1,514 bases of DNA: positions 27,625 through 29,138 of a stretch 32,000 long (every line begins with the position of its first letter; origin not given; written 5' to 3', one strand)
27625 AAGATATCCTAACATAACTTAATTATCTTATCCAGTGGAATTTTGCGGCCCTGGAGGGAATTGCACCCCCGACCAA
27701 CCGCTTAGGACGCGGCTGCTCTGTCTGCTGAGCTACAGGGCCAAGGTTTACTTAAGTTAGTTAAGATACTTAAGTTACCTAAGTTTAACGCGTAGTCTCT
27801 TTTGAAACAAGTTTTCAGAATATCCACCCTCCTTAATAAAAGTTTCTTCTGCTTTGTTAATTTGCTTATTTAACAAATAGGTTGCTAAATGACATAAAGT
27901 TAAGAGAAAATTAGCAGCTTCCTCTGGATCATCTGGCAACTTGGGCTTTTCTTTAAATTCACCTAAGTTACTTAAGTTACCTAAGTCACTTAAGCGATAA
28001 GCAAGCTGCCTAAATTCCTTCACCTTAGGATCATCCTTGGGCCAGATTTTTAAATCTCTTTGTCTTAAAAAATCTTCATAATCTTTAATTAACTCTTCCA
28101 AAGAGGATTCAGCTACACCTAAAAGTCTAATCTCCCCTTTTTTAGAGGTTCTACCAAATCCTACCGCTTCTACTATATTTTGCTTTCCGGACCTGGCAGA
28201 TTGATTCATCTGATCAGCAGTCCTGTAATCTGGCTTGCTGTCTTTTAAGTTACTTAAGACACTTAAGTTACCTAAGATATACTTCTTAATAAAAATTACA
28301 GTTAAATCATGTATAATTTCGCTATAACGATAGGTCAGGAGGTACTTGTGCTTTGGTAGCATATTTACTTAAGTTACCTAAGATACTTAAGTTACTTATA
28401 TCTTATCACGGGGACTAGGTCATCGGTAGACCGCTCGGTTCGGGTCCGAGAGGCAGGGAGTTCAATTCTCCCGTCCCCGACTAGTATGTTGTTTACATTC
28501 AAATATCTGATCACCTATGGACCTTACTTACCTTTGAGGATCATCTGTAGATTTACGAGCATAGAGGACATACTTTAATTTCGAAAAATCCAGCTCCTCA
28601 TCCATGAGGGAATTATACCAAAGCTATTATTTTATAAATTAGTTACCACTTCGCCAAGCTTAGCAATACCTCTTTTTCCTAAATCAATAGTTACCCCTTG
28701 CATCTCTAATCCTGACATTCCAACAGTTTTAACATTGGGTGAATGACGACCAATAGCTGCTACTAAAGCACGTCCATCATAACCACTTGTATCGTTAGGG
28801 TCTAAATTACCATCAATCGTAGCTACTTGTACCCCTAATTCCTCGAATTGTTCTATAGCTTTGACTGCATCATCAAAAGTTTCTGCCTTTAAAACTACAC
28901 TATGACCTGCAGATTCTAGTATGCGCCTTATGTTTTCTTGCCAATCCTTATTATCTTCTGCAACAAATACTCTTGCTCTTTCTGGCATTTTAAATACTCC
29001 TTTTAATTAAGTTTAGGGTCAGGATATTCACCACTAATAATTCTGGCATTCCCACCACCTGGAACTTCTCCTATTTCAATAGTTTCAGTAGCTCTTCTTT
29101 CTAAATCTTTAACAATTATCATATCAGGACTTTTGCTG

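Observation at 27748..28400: Four 36-bp arrays of the 9-mer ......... flank and lie in frame within a four-helix-bundle gene between two tRNAs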

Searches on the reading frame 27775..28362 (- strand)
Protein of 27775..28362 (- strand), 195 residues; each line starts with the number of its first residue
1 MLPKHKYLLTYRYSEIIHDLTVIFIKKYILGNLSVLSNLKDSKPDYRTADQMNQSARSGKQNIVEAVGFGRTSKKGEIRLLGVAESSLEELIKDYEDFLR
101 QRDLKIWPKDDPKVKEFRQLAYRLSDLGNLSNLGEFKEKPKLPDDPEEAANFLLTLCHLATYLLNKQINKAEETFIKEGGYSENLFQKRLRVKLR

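Call 8: search_protein_families(library=pfam, proteins=[window:27775-28362:-], max_evalue=0.01)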
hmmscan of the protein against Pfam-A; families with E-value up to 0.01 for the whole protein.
window:27775-28362:- (195 aa): 1 family
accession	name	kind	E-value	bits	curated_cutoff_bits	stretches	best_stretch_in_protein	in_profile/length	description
PF05635.17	23S_rRNA_IVP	-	1.5e-06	28.8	33.8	1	41-92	25-73/106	23S rRNA-intervening sequence protein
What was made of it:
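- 27775..28362 (-): 195-aa four-helix-bundle suffix-domain gene (TIGR04258; PF05635/S23p fold), the only gene in the cassette. PF05635 scores 28.8 bits, below its gathering score of 33.8 (call 8).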

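Call 9: search_protein_families(library=ncbifam, proteins=[window:27775-28362:-], max_evalue=0.01)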
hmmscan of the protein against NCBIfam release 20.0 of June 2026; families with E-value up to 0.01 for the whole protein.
window:27775-28362:- (195 aa): 3 families
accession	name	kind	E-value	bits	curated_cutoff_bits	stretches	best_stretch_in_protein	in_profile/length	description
TIGR04258.1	4helix_suffix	equivalog_domain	6.9e-16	57.9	40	1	146-191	1-46/49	four helix bundle suffix domain-containing protein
TIGR02436.1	TIGR02436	subfamily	1.9e-07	31.3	24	1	36-93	16-70/109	four helix bundle protein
NF008912.0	PRK12275.1-6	subfamily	1.7e-05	24.8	124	1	39-92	22-73/117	hypothetical protein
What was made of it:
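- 27775..28362 (-): TIGR04258 scores 57.9 bits against a cut-off of 40, and TIGR02436 scores 31.3 against 24 (call 9).
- On TIGR04258 / PF05635 four-helix-bundle (S23p) protein family: TIGR04258 scores 57.9 bits (cut-off 40) and TIGR02436 scores 31.3 bits (cut-off 24) (call 9).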

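Call 10: find_homologous_proteins(query=window:27775-28362:-, max_evalue=0.001)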
Query window:27775-28362:- (195 aa): 3371 proteins with E <= 0.001 among 3541 candidates; the best 120 are listed.
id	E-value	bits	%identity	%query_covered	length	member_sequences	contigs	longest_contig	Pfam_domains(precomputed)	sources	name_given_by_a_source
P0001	6.1e-123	425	100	100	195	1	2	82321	PF05635.18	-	-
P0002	1.6e-113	395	91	100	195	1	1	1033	PF05635.18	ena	-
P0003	5.8e-108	377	86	99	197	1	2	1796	PF05635.18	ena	-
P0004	5.7e-105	367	87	99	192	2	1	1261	PF05635.18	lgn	-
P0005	1.2e-103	363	84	99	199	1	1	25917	PF05635.18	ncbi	-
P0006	1.3e-102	359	85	100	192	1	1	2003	PF05635.18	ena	-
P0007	5.4e-98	344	82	99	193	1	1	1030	PF05635.18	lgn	-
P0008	4.0e-95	335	80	100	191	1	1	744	PF05635.18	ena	-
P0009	4.9e-91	321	78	100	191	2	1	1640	PF05635.18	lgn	-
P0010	2.0e-90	320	75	100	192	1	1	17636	PF05635.18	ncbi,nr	ncbi:four helix bundle protein [Candidatus Daviesbacteria bacterium]|nr:four helix bundle protein [C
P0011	2.5e-90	319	76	100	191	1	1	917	PF05635.18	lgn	-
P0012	4.1e-90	319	77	100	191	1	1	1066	PF05635.18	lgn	-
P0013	3.0e-88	312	77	97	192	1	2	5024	PF05635.18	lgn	-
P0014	1.3e-87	310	76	99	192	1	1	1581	PF05635.18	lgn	-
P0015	3.0e-87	309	74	99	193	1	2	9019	PF05635.18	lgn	-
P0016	1.2e-86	307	75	99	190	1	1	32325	PF05635.18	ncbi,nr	ncbi:four helix bundle protein [Candidatus Daviesbacteria bacterium]|nr:four helix bundle protein [C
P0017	2.6e-86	306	74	100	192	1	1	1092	PF05635.18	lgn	-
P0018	4.6e-86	305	76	99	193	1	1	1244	PF05635.18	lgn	-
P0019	1.1e-85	304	71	100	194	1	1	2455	PF05635.18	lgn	-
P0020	5.1e-85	302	71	100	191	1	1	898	PF05635.18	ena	-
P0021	1.0e-84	301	72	99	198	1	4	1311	PF05635.18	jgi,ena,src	-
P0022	2.1e-84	300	73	99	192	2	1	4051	PF05635.18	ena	-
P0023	3.9e-84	299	73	99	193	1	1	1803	PF05635.18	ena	-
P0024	1.5e-83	297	71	100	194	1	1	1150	PF05635.18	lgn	-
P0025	2.4e-83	296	71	97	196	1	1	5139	PF05635.18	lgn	-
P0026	2.5e-83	296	72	99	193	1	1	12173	PF05635.18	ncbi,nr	ncbi:MAG: four helix bundle suffix domain-containing protein [Candidatus Daviesbacteria bacterium]|n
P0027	3.7e-83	296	74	97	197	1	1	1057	PF05635.18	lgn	-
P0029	1.7e-82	294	71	100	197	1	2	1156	PF05635.18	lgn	-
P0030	4.4e-82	292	72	99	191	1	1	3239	PF05635.18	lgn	-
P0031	3.5e-81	289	70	97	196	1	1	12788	PF05635.18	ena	-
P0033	4.4e-81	289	70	99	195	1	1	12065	PF05635.18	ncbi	-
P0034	6.4e-81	289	70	97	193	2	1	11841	PF05635.18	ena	-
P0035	6.5e-81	289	70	100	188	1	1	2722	PF05635.18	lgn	-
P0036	6.6e-81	288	71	97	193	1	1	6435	PF05635.18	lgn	-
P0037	1.8e-80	287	73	97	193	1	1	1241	PF05635.18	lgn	-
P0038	2.1e-80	287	70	99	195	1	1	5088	PF05635.18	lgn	-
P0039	2.6e-80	287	72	99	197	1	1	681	PF05635.18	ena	-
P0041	5.1e-80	286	69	97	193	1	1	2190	PF05635.18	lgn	-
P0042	6.0e-80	285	70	97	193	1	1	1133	PF05635.18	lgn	-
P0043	7.8e-80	285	71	97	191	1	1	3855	PF05635.18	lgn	-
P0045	1.2e-79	284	68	99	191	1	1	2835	PF05635.18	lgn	-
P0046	3.4e-79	283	71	99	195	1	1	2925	PF05635.18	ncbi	-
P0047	6.3e-79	282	68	97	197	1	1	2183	PF05635.18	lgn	-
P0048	6.3e-79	282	71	100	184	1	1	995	PF05635.18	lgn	-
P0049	6.6e-79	282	68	99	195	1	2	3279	PF05635.18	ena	-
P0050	8.5e-79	282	70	99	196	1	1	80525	PF05635.18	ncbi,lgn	ncbi:MAG: four helix bundle suffix domain-containing protein [Patescibacteria group bacterium]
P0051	1.1e-78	281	68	97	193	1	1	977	PF05635.18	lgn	-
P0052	1.7e-78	281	69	97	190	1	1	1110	PF05635.18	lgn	-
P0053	2.0e-78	280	70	97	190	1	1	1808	PF05635.18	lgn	-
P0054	2.1e-78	280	68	97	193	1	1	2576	PF05635.18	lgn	-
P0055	2.2e-78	280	69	97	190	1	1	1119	PF05635.18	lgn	-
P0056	2.6e-78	280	70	99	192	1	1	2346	PF05635.18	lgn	-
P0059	6.0e-78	279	69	98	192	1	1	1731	PF05635.18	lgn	-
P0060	7.7e-78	278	71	96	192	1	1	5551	PF05635.18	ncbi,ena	-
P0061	8.6e-78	278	69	97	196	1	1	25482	PF05635.18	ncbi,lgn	-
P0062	1.1e-77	278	69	97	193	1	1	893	PF05635.18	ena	-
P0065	1.4e-77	278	67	97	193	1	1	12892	PF05635.18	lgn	-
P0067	1.8e-77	277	67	98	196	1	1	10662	PF05635.18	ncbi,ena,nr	ncbi:MAG: hypothetical protein CEO21_347 [Microgenomates group bacterium Gr01-1014_80]|nr:MAG: hypot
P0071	2.3e-77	277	68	100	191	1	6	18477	PF05635.18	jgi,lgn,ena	-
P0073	2.7e-77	277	70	97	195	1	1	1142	PF05635.18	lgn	-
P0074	3.1e-77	276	71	95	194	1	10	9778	PF05635.18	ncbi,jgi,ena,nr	ncbi:MAG TPA: four helix bundle suffix domain-containing protein [Patescibacteria group bacterium]|n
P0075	3.7e-77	276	69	97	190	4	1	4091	PF05635.18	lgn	-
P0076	4.8e-77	276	68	98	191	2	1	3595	PF05635.18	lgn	-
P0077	5.2e-77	276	83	78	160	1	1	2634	PF05635.18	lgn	-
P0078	5.5e-77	276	69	97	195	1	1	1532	PF05635.18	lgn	-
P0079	5.6e-77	276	68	98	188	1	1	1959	PF05635.18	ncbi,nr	ncbi:MAG: four helix bundle suffix domain-containing protein [Candidatus Daviesbacteria bacterium]|n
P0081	6.1e-77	276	68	97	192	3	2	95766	PF05635.18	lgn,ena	-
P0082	6.1e-77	276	68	97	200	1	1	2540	PF05635.18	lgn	-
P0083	9.2e-77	275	69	97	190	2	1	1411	PF05635.18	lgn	-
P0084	9.4e-77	275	67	99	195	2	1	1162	PF05635.18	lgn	-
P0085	1.6e-76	274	70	95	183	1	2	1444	PF05635.18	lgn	-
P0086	2.1e-76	274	68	99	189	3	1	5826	PF05635.18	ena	-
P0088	2.3e-76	274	69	94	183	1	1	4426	PF05635.18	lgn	-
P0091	3.1e-76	273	69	97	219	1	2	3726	PF05635.18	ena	-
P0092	4.1e-76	273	70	97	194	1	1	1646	PF05635.18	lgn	-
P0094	4.8e-76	273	67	99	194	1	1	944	PF05635.18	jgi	jgi:restriction system protein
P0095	5.2e-76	273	67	97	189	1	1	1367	PF05635.18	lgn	-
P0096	7.3e-76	272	69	96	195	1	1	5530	PF05635.18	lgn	-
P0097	1.2e-75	271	69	96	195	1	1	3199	PF05635.18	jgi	-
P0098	1.2e-75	271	66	99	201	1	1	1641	PF05635.18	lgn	-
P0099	1.4e-75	271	67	97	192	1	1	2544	PF05635.18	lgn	-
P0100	1.4e-75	271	68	100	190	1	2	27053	PF05635.18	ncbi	-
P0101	1.4e-75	271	69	96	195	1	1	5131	PF05635.18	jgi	-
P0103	1.5e-75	271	66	97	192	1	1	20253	PF05635.18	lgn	-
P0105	1.7e-75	271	69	97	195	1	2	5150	PF05635.18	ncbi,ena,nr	ncbi:MAG TPA: four helix bundle suffix domain-containing protein [bacterium]|nr:four helix bundle su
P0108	1.9e-75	271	68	98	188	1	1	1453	PF05635.18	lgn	-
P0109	1.9e-75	271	71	96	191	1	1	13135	PF05635.18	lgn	-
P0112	2.6e-75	270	67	97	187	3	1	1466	PF05635.18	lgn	-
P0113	2.8e-75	270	67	98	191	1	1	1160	PF05635.18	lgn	-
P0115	3.0e-75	270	68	97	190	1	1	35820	PF05635.18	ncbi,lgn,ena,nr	ncbi:MAG: hypothetical protein G01um10147_887 [Microgenomates group bacterium Gr01-1014_7]|nr:MAG: h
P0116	3.4e-75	270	65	97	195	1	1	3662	PF05635.18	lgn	-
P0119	3.8e-75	270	68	97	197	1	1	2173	PF05635.18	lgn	-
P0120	4.3e-75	270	65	100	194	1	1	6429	PF05635.18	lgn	-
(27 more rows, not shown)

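Call 13: find_related_loci(query=A1, collection=genome_contigs, flank=3000)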
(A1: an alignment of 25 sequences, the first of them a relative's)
Query A1 (195 aa) in genome_contigs; peptide patterns used: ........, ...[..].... (x = any residue, [..] = any of these).
599 stretches matched a pattern (row limit reached: there are more); 587 encode a relative of the query (tblastn E <= 1e-3); the best 80 are kept; 80 distinct loci.
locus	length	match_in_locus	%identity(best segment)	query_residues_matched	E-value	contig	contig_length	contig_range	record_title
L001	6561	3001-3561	75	5-195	1e-96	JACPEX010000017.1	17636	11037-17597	MAG: Candidatus Daviesbacteria bacterium isolate NC_groundwater_346_Ag_B-0.1um_38_13 GD18-4_B1_scaffold_419900, whole ge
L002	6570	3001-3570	72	1-194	3e-92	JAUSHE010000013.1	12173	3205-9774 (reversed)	MAG: Candidatus Daviesbacteria bacterium isolate E14_metabat.bin.170_sub E14_k141_716123, whole genome shotgun sequence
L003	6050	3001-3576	69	1-194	9e-85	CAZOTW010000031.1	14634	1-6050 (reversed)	MAG TPA_asm: uncultured Gammaproteobacteria bacterium isolate SRP080215_co1_129 genome assembly, contig: NODE_3441_lengt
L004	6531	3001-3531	69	1-190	5e-81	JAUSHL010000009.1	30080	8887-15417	MAG: Candidatus Daviesbacteria bacterium isolate E14_metabat.bin.192 E14_k141_277583, whole genome shotgun sequence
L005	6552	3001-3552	66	1-195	1e-80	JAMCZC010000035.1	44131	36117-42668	MAG: Patescibacteria group bacterium isolate FK_Sedi_B_Bin.322 NODE_2250_length_44131_cov_36.3079, whole genome shotgun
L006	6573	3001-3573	66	2-191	3e-79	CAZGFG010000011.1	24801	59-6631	MAG TPA_asm: uncultured Gammaproteobacteria bacterium isolate binchicken_co125_1135 genome assembly, contig: NODE_3973_l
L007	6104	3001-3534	63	1-189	7e-74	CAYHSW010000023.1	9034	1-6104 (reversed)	MAG TPA_asm: uncultured Gammaproteobacteria bacterium isolate ERP119705_co14_252 genome assembly, contig: NODE_11525_len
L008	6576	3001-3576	65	4-193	2e-73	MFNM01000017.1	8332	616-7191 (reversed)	MAG: Candidatus Levybacteria bacterium RIFCSPHIGHO2_01_FULL_37_33 rifcsphigho2_01_scaffold_24555, whole genome shotgun s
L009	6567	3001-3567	66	2-189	3e-71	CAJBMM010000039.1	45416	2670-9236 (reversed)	uncultured Candidatus Berkelbacteria bacterium isolate Loc090907-8m_bin-217 genome assembly, contig: bin-217:39/43, whol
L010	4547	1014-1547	61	1-189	4e-69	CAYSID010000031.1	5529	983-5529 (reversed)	MAG TPA_asm: uncultured Gammaproteobacteria bacterium isolate binchicken_co107_25 genome assembly, contig: NODE_30355_le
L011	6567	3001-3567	62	2-189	2e-68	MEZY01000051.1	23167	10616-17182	MAG: Candidatus Berkelbacteria bacterium RIFOXYA2_FULL_43_10 rifoxya2_full_scaffold_787, whole genome shotgun sequence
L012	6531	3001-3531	63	6-191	2e-65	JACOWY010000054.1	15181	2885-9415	MAG: Candidatus Chisholmbacteria bacterium isolate NC_groundwater_139_Ag_S-0.1um_49_11 S4_GD2017_2_S1_scaffold_7472, who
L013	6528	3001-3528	56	2-191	7e-65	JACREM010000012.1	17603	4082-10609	MAG: Candidatus Gottesmanbacteria bacterium isolate NC_groundwater_1699_Pr3_B-0.1um_43_117 SR-2_scaffold_141_402112, who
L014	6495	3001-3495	57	2-179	3e-57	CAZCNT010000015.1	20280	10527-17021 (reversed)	MAG TPA_asm: uncultured Gammaproteobacteria bacterium isolate SRP050083_co1_418 genome assembly, contig: NODE_1038_lengt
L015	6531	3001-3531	51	6-195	1e-54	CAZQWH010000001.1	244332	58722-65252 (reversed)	MAG TPA_asm: uncultured Candidatus Saccharibacteria bacterium isolate SRP263527_co2_234 genome assembly, contig: NODE_16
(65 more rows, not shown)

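Call 40: predict_structure(alignment_id=A1)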
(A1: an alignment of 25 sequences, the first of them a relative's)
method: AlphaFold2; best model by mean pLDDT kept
length: 195 residues; sequences in the alignment: 25
mean_pLDDT: 84.8   pTM: 0.79
mean pLDDT of the five models: 84.8, 84.7, 83.3, 82.6, 82.5
residues with pLDDT >= 90: 99; 70-90: 66; 50-70: 22; < 50: 8
segments of 3 or more residues with pLDDT < 50: 1-3, 38-41
pLDDT, mean of each block of 10 residues (from residue 1): 63 93 91 52 75 94 89 87 96 95 92 93 87 84 93 96 93 80 66 71
secondary structure, 60 per line:
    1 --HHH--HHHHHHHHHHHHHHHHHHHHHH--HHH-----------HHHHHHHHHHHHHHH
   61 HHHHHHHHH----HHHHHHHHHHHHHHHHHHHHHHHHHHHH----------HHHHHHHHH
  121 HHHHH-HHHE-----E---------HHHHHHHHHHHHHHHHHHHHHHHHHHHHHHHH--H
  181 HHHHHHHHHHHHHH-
elements in order: H8-29 H46-69 H74-101 H112-125 H146-177 H180-194
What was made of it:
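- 27775..28362 (-): The AlphaFold2 model has pLDDT 84.8 and six helices (call 40).
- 28241..28276 (-): Loop-1 array, in frame (TTA GGT AAC and similar), encoding residues about 30-41 (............) between helices 1 and 2. Helices are 8-29 and 46-69, and pLDDT is below 50 at residues 38-41 (call 40).
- On TIGR04258 / PF05635 four-helix-bundle (S23p) protein family: The AlphaFold2 model has pLDDT 84.8 (call 40).
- The loops have low model confidence (call 40).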

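Call 42: search_protein_families(library=padloc, proteins=[window:27775-28362:-], max_evalue=0.01)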
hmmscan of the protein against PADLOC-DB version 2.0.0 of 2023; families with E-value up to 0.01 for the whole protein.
window:27775-28362:- (195 aa): 0 families

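Call 44: fold_search(model_id=the predicted structure, library=pdb)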
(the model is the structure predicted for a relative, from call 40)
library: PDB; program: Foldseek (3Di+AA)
matches with E <= 10: 477; with E <= 0.001: 0
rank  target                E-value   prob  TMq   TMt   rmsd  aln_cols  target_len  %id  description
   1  2rld_C                2.1e-01  1.00  0.50  0.82   4.2       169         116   14  CRYSTAL STRUCTURE OF A PROTEIN WITH UNKNOWN FUNCTION FROM S23 RIBOSOMAL PROTEIN FAMILY (BT_0352) FROM BACTEROIDES THET (released 2007-10-30)
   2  4phq_B                2.1e-01  0.16  0.19  0.15  20.7       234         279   13  ClyA CC6/264 ox (6-303) (released 2014-09-24)
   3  2gsc_E                2.8e-01  1.00  0.44  0.75   8.5       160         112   16  Crystal Structure of the Conserved Hypothetical Cytosolic Protein Xcc0516 from Xanthomonas campestris (released 2006-10-03)
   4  2nrj                  3.0e-01  0.51  0.32  0.22  11.0       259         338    8  Crystal Structure of Hemolysin binding component from Bacillus cereus (released 2006-11-14)
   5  2rld_A                3.3e-01  1.00  0.48  0.79   4.6       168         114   14  CRYSTAL STRUCTURE OF A PROTEIN WITH UNKNOWN FUNCTION FROM S23 RIBOSOMAL PROTEIN FAMILY (BT_0352) FROM BACTEROIDES THET (released 2007-10-30)
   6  9e0h_A                3.3e-01  0.57  0.29  0.34  10.8       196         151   13  De novo calcium channel heptamer, CalC6_3 with DHR extensions. Off target multimerization state (released 2025-10-01)
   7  2rld_B                3.4e-01  1.00  0.47  0.78   4.1       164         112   12  CRYSTAL STRUCTURE OF A PROTEIN WITH UNKNOWN FUNCTION FROM S23 RIBOSOMAL PROTEIN FAMILY (BT_0352) FROM BACTEROIDES THET (released 2007-10-30)
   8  6rfb                  4.3e-01  0.69  0.37  0.29  15.6       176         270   10  Crystal structure of the potassium-pumping S254A mutant of the light-driven sodium pump KR2 in the monomeric form, pH 4. (released 2019-04-24)
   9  6rf7                  4.6e-01  0.69  0.37  0.29  13.7       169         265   11  Crystal structure of the light-driven sodium pump KR2 in the monomeric form, pH 8.9 (released 2019-04-24)
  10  6tk1                  4.6e-01  0.69  0.37  0.29  15.2       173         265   12  Femtosecond to millisecond structural changes in a light-driven sodium pump: 20ms structure of KR2 with extrapolated, li (released 2020-05-27)
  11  2rld_E                4.8e-01  1.00  0.45  0.78   4.0       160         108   12  CRYSTAL STRUCTURE OF A PROTEIN WITH UNKNOWN FUNCTION FROM S23 RIBOSOMAL PROTEIN FAMILY (BT_0352) FROM BACTEROIDES THET (released 2007-10-30)
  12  9i6h_E                4.8e-01  0.66  0.36  0.28  14.5       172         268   11  Room temperature structure of KR2 rhodopsin in pentameric form at 95% relative humidity (released 2025-07-16)
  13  6ybz_D                4.8e-01  0.63  0.37  0.28  13.8       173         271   12  Crystal structure of the D116N mutant of the light-driven sodium pump KR2 in the pentameric form, pH 8.0 (released 2020-04-08)
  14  6z0c_A                4.8e-01  0.13  0.18  0.17  13.9       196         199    8  Structure of in silico modelled artificial Maquette-3 protein (released 2021-03-17)
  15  6ybz_A                5.0e-01  0.63  0.37  0.28  13.9       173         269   12  Crystal structure of the D116N mutant of the light-driven sodium pump KR2 in the pentameric form, pH 8.0 (released 2020-04-08)
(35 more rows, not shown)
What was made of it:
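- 27775..28362 (-): Foldseek matches 2RLD and 2GSC at probability 1.0 (call 44).
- On TIGR04258 / PF05635 four-helix-bundle (S23p) protein family: Foldseek matches 2RLD (TM-score normalised to the target 0.82, probability 1.0) and 2GSC (probability 1.0) (call 44).
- On 23S rRNA intervening sequence (IVS): Calls 8, 9, 44.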

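Call 81: find_encoding_contigs(protein=P0005, flank=1500, max_places=1)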
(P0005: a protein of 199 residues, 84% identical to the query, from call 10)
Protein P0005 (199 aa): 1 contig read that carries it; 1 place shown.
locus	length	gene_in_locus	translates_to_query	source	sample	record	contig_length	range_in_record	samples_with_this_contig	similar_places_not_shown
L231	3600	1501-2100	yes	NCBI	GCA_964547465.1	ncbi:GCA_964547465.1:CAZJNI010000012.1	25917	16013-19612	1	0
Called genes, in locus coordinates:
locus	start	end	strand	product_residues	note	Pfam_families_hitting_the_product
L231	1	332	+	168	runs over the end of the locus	PF00334:NDK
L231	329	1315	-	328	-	PF01464:SLT (weak)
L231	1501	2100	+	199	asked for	PF05635:23S_rRNA_IVP (weak)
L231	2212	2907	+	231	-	PF04203:Sortase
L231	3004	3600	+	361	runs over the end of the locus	PF08308:PEGA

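Call 82: find_encoding_contigs(protein=P0003, flank=600, max_places=1)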
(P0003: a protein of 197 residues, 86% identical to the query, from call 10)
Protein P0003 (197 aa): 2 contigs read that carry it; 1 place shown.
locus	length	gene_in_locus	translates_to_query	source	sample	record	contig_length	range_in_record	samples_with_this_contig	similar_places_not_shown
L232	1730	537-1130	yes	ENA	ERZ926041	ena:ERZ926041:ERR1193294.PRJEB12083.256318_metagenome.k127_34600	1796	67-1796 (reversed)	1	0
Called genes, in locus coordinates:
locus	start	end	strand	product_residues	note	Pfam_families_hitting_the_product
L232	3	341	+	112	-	?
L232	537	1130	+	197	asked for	PF05635:23S_rRNA_IVP (weak)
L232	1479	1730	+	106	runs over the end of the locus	?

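Call 83: find_encoding_contigs(protein=P0002, flank=600, max_places=1)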
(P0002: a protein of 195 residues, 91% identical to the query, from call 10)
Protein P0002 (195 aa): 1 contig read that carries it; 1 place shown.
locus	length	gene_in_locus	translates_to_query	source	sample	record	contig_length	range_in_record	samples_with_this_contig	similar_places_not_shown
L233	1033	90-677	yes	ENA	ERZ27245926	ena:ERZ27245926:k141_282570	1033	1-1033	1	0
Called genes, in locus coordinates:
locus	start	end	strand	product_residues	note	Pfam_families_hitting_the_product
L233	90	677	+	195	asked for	PF05635:23S_rRNA_IVP (weak)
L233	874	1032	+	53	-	?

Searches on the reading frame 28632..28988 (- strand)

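Call 8: search_protein_families(library=pfam, proteins=[window:28632-28988:-], max_evalue=0.01)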
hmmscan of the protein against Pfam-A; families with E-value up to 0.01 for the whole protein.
window:28632-28988:- (118 aa): 1 family
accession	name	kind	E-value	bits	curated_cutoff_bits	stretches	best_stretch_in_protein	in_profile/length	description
PF00072.30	Response_reg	-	1.9e-07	31.6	30.2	1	7-103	1-88/111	Response regulator receiver domain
